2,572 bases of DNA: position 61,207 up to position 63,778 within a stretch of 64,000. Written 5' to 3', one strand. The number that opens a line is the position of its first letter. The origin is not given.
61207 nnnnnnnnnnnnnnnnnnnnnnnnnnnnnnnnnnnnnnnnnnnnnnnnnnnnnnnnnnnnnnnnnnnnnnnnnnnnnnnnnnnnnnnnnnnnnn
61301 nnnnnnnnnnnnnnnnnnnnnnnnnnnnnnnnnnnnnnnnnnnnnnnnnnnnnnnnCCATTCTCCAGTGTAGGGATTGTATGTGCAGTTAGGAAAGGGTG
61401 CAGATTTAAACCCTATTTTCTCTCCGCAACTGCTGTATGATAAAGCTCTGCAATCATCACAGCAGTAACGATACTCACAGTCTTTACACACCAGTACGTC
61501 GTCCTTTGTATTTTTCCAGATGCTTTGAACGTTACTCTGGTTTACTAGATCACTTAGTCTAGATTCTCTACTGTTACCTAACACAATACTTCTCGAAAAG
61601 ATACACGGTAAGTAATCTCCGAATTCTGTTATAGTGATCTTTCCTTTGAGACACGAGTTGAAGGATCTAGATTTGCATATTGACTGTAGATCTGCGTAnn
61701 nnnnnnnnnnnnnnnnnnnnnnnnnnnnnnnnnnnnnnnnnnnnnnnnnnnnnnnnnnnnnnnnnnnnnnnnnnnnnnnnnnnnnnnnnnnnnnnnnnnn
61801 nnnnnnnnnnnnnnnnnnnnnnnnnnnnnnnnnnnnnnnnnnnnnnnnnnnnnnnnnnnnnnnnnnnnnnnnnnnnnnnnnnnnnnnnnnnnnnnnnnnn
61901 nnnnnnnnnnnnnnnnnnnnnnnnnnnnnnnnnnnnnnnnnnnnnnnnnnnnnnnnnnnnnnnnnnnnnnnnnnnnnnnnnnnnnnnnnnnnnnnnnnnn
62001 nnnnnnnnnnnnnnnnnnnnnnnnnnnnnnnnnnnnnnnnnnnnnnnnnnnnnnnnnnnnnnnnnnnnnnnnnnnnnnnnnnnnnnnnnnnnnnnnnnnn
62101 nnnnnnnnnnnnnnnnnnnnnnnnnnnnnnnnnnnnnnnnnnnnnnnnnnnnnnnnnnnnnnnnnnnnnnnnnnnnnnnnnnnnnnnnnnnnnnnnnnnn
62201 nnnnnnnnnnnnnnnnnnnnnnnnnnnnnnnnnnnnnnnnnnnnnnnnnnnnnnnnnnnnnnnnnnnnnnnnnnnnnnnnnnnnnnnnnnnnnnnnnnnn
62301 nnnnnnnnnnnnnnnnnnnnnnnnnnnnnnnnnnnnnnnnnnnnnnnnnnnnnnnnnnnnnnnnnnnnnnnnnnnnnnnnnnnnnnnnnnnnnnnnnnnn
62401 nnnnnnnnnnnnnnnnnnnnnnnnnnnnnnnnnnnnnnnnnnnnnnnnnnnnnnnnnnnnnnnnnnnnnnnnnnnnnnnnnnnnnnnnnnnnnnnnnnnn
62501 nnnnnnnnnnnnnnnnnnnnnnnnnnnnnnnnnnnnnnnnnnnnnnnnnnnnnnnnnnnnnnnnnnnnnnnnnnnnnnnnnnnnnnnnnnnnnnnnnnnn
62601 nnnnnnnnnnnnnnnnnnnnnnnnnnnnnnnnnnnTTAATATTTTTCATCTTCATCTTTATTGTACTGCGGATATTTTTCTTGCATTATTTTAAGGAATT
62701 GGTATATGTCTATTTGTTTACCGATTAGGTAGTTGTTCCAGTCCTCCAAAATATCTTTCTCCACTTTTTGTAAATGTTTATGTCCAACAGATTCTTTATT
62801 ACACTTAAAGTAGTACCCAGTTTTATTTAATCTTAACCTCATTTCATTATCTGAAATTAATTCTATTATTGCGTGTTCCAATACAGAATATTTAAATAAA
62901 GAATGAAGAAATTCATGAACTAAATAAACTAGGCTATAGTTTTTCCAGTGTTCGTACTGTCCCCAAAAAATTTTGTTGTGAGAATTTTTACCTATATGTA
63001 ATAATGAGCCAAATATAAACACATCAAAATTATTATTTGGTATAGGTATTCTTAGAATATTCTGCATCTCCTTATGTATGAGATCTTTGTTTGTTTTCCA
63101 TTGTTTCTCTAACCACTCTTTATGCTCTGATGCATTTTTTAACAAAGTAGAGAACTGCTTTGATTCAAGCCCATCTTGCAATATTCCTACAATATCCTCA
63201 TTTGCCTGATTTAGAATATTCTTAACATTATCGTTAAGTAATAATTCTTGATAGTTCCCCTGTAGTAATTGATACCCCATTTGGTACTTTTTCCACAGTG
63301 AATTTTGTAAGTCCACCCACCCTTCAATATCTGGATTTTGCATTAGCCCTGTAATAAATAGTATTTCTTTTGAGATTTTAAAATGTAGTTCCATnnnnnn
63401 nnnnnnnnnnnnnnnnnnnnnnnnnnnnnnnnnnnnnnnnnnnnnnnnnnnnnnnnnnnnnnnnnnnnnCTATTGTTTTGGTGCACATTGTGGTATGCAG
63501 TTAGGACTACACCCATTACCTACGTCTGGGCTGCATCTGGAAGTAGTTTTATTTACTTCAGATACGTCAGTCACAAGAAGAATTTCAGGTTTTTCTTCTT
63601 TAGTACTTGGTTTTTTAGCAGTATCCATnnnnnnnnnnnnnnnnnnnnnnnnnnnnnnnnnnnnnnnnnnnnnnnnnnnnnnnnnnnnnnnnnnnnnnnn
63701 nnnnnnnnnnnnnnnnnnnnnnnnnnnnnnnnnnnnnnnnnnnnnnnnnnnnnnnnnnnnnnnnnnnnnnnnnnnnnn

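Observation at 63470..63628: Precursor core has four evenly spaced C-x-P-x units (CSPD / CSPN / CIPQ / CAPK).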

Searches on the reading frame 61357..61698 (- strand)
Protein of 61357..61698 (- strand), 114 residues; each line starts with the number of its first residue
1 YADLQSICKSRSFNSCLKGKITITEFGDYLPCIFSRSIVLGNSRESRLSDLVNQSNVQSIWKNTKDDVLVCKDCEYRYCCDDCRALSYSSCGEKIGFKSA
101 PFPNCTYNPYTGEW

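Call 60: search_solved_structures(query=window:61357-61698:-, max_evalue=10, show_alignments=5)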
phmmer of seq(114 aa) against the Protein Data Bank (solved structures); distinct sequences matched with E-value up to 10: 5.
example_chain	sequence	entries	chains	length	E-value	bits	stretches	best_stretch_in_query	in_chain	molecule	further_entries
9f40_A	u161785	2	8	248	0.0054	20.1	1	48-84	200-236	NPC intracellular sterol transporter 1-related protein 1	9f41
8qeb_A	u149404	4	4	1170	0.057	16.8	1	51-85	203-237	NPC intracellular sterol transporter 1-related protein 1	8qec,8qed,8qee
6r4l_A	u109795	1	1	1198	0.061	16.7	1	51-85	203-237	NPC intracellular cholesterol transporter 1-related protein 1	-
4m7s_A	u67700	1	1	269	0.13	15.6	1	15-67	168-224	BtrN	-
4m7t_A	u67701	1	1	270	0.14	15.6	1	15-67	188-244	BtrN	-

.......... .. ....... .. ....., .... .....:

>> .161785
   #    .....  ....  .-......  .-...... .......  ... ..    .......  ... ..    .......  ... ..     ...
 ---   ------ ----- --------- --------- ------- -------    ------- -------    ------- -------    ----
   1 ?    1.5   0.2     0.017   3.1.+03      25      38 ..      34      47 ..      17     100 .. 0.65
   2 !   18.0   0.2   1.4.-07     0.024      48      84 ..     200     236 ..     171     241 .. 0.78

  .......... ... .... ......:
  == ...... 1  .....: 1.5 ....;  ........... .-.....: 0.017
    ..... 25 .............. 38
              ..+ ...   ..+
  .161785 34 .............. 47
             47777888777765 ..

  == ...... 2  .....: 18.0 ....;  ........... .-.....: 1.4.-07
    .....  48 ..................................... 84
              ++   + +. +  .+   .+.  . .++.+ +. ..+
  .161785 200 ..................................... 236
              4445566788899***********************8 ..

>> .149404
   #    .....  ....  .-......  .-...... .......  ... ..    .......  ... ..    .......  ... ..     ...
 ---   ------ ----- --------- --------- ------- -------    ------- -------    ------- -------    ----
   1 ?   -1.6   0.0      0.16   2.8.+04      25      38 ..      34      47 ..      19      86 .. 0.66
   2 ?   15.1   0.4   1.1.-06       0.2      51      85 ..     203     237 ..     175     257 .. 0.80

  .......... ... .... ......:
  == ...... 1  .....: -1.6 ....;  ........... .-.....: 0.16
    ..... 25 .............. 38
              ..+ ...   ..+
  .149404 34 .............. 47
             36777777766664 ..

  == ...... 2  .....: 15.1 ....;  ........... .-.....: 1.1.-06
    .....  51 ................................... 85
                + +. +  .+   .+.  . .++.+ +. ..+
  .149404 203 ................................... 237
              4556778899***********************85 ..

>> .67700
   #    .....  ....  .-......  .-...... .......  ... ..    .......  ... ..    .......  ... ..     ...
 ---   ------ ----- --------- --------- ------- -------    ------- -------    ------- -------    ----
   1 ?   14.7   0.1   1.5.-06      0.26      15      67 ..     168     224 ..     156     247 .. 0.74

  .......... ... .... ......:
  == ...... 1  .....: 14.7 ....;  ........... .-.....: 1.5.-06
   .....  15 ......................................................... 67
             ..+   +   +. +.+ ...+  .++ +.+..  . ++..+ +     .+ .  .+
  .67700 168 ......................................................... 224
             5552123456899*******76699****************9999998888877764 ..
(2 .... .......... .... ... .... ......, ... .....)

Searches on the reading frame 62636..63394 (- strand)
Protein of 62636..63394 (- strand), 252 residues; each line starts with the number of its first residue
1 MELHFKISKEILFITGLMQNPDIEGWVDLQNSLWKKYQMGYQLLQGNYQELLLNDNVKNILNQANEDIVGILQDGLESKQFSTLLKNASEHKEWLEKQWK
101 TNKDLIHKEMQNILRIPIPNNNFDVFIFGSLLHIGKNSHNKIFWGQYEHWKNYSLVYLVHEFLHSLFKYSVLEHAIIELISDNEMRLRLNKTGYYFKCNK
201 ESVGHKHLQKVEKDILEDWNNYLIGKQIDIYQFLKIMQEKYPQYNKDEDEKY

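Call 3: search_protein_families(library=pfam, proteins=[window:62636-63394:-], max_evalue=0.1)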
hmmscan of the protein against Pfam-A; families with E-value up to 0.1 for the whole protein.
window:62636-63394:- (252 aa): 1 family
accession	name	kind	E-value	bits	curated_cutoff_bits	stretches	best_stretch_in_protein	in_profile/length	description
PF05478.16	Prominin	-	0.031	12.8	34.3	1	41-107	197-267/799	Prominin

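Call 4: search_protein_families(library=ncbifam, proteins=[window:62636-63394:-], max_evalue=0.1)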
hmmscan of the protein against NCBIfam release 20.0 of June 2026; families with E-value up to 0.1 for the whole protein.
window:62636-63394:- (252 aa): 0 families

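Call 26: find_homologous_proteins(query=window:62636-63394:-, max_evalue=0.001)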
Query window:62636-63394:- (252 aa): 8 proteins with E <= 0.001 among 178 candidates.
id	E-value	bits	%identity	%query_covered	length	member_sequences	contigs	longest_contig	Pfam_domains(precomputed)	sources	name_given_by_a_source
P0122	1.7e-164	563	100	100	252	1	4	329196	-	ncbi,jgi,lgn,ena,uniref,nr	ncbi:hypothetical protein GYA37_00920 [candidate division WWE3 bacterium]|uniref:Uncharacterized pro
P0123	1.5e-93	331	59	100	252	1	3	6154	-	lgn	-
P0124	1.6e-91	324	59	99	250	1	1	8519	-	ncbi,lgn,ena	ncbi:MAG: hypothetical protein ABIA11_00260 [Patescibacteria group bacterium]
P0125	7.3e-80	286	52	100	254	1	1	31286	-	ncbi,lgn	-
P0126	4.1e-73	264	50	91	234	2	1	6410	-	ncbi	-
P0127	1.6e-71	259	49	97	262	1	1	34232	-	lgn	-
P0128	2.3e-70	255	49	93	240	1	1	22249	-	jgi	jgi:hypothetical protein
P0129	2.1e-62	229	45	93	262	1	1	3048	-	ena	-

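Call 33: predict_structure(alignment_id=A2)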
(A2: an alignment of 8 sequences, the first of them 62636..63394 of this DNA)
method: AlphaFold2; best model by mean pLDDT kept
length: 252 residues; sequences in the alignment: 8
mean_pLDDT: 90.5   pTM: 0.84
mean pLDDT of the five models: 90.5, 90.4, 90.3, 88.9, 88.4
residues with pLDDT >= 90: 178; 70-90: 67; 50-70: 4; < 50: 3
segments of 3 or more residues with pLDDT < 50: 250-252
pLDDT, mean of each block of 10 residues (from residue 1): 95 94 96 96 87 88 95 98 97 95 95 94 92 82 82 90 88 94 91 81 84 95 92 96 80 31
secondary structure, 60 per line:
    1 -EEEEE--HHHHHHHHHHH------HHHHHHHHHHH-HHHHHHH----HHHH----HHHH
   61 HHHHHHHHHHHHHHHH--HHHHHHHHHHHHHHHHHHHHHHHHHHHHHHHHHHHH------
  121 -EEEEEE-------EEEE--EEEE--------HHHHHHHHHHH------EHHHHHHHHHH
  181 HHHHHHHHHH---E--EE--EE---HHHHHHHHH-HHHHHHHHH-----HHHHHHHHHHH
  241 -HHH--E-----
elements in order: E2-6 H9-19 H26-36 H38-44 H49-52 H57-76 H79-114 E122-127 E135-138 E141-144 H153-163 H171-190 H206-214 H216-224 H230-240

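Call 51: find_related_loci(query=A2, collection=metagenome_contigs, flank=2500)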
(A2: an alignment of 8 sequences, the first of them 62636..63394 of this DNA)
Query A2 (252 aa) in metagenome_contigs; peptide patterns used: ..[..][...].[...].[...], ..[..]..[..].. (x = any residue, [..] = any of these).
313 stretches matched a pattern; 31 encode a relative of the query (tblastn E <= 1e-3); 31 distinct loci.
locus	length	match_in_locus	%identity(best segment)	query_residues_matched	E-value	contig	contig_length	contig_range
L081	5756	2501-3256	100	1-252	1e-167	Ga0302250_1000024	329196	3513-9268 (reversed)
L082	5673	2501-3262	52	1-252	2e-86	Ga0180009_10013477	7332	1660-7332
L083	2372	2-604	59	50-250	1e-78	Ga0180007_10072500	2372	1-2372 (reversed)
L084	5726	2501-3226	48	1-241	5e-76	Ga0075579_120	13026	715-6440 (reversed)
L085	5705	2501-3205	49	1-234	4e-76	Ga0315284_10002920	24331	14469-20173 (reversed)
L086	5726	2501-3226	48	1-241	5e-76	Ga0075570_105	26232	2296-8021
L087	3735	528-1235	49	1-235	2e-74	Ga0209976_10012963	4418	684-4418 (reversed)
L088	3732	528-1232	49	1-234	1e-73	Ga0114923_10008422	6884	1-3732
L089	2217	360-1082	37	1-238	1e-48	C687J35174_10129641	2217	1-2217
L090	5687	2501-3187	36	1-226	3e-43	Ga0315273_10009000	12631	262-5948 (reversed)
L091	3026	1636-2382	35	1-235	1e-41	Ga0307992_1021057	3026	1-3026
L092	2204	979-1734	37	1-235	2e-40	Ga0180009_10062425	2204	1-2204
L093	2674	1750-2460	35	1-238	4e-38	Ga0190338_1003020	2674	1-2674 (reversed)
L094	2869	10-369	53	123-241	1e-37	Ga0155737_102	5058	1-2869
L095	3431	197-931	38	1-233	7e-37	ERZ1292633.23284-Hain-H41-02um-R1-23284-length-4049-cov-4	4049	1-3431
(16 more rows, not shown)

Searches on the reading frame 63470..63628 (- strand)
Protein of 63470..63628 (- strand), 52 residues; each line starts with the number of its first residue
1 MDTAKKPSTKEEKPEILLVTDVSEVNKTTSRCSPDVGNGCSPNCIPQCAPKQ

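Call 3: search_protein_families(library=pfam, proteins=[window:63470-63628:-], max_evalue=0.1)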
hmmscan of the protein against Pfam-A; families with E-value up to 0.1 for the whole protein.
window:63470-63628:- (52 aa): 0 families

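Call 4: search_protein_families(library=ncbifam, proteins=[window:63470-63628:-], max_evalue=0.1)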
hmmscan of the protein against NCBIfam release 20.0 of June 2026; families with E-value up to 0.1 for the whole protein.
window:63470-63628:- (52 aa): 0 families

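Call 5: find_homologous_proteins(query=window:63470-63628:-, max_evalue=10)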
Query window:63470-63628:- (52 aa): 1 proteins with E <= 10 among 1 candidates.
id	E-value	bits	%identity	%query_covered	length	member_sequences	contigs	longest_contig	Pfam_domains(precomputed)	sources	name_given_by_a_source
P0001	1.3e-26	108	100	100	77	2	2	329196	-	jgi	-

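Call 8: find_encoding_contigs(protein=P0001, flank=10000, max_places=6)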
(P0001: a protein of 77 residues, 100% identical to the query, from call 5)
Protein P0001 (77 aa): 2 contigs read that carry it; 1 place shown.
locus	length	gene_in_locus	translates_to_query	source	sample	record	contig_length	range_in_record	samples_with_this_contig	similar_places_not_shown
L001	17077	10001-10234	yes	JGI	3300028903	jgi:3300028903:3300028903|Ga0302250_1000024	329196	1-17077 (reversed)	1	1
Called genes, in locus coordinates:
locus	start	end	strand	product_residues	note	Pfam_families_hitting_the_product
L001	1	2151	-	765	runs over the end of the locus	PF13491:FtsK_4TM, PF17854:FtsK_alpha, PF01580:FtsK_SpoIIIE, PF09397:FtsK_gamma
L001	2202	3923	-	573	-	PF00753:Lactamase_B, PF23023:Anti-Pycsar_Apyc1 (faint), PF12706:Lactamase_B_2, PF22505:RNase_J_b_CASP, PF17770:RNase_J_C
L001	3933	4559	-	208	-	PF03167:UDG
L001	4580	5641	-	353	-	PF00004:AAA, PF07724:AAA_2, PF07728:AAA_5 (weak), PF13173:AAA_14 (faint), PF22667:Lon_lid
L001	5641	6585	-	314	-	-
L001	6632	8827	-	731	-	PF01138:RNase_PH, PF03725:RNase_PH_C (faint), PF03726:PNPase, PF01138:RNase_PH, PF00013:KH_1, PF00575:S1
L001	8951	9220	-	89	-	PF00312:Ribosomal_S15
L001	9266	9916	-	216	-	-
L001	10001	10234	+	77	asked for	-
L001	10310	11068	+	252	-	-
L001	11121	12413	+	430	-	PF04055:Radical_SAM, PF13186:SPASM (weak)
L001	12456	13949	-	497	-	PF00009:GTP_EFTU, PF00025:Arf (weak), PF02421:FeoB_N (weak), PF00071:Ras (weak), PF01926:MMR_HSR1, PF22042:EF-G_D2, PF11987:IF-2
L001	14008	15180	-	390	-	PF08529:NusA_N, PF00575:S1 (weak), PF07650:KH_2 (faint), PF13184:KH_NusA_1st, PF26594:KH_NusA_2nd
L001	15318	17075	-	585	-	?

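Call 56: search_protein_representatives(protein=window:63470-63628:-)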
Query: 52 residues. Proteins with E-value up to 0.001 (for the whole library): 4; up to 1e-10: 1; up to 1e-30: 0. The best 4 are listed.
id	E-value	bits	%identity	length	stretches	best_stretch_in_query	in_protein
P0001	4.0e-27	107.7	100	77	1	1-52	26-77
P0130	2.4e-07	46.2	53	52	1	5-51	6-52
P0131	3.2e-07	45.8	32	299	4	10-47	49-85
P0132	9.8e-04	35.0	33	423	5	18-49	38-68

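Call 68: find_encoding_contigs(protein=P0130, flank=4000, max_places=3)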
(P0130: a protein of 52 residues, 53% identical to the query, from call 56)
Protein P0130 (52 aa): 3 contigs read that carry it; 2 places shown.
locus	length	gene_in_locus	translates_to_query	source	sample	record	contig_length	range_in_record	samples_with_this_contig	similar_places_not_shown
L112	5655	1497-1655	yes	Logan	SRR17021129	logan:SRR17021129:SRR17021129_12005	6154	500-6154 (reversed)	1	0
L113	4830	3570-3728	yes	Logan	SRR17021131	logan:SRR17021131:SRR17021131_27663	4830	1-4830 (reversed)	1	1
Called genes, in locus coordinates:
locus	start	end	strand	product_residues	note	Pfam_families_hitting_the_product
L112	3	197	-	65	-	?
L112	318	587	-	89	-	PF00312:Ribosomal_S15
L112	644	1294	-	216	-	-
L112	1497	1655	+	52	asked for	-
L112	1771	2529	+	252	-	-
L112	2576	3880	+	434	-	PF04055:Radical_SAM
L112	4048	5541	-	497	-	PF00009:GTP_EFTU, PF00025:Arf (faint), PF02421:FeoB_N (weak), PF09439:SRPRB (faint), PF00071:Ras (faint), PF01926:MMR_HSR1, PF22042:EF-G_D2, PF11987:IF-2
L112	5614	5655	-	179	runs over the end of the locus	?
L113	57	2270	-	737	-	PF01138:RNase_PH, PF03725:RNase_PH_C (weak), PF03726:PNPase, PF01138:RNase_PH, PF00013:KH_1, PF00575:S1, PF23459:S1_RRP5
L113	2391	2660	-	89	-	PF00312:Ribosomal_S15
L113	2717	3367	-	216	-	-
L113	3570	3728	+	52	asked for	-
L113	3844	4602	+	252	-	-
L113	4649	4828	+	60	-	?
